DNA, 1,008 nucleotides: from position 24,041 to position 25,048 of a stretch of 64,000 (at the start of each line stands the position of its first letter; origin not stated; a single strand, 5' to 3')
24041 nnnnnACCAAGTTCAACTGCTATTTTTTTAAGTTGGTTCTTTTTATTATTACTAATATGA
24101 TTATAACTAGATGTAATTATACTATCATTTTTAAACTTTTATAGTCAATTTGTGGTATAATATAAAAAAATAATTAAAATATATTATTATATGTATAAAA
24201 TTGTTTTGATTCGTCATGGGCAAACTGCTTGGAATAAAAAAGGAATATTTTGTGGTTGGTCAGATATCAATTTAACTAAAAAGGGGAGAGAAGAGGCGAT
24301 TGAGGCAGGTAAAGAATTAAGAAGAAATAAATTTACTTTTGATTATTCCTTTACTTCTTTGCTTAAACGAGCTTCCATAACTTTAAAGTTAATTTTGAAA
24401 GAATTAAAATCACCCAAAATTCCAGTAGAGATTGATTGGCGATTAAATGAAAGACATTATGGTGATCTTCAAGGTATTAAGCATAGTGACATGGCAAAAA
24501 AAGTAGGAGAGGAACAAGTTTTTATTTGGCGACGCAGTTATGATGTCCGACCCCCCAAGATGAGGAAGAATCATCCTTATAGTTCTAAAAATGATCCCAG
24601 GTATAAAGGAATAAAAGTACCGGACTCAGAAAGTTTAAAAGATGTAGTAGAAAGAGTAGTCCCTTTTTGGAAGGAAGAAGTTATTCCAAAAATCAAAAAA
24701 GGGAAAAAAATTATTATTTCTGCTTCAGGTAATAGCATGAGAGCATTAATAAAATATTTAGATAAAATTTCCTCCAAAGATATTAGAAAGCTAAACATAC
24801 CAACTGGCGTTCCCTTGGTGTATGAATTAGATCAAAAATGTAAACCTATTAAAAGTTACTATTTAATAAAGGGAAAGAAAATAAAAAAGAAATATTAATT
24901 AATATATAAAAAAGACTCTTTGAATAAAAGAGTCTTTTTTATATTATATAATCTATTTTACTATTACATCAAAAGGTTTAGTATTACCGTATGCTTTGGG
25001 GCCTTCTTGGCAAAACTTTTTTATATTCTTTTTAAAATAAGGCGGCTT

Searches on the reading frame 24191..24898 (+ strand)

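Call 14: search_protein_families(library=pfam, proteins=[window:24191-24898:+], max_evalue=0.01)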
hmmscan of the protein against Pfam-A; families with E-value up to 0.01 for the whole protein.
window:24191-24898:+ (235 aa): 1 family
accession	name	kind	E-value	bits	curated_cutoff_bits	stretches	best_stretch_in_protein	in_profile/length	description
PF00300.27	His_Phos_1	-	3.6e-38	131.6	21.7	1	4-216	1-184/194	Histidine phosphatase superfamily (branch 1)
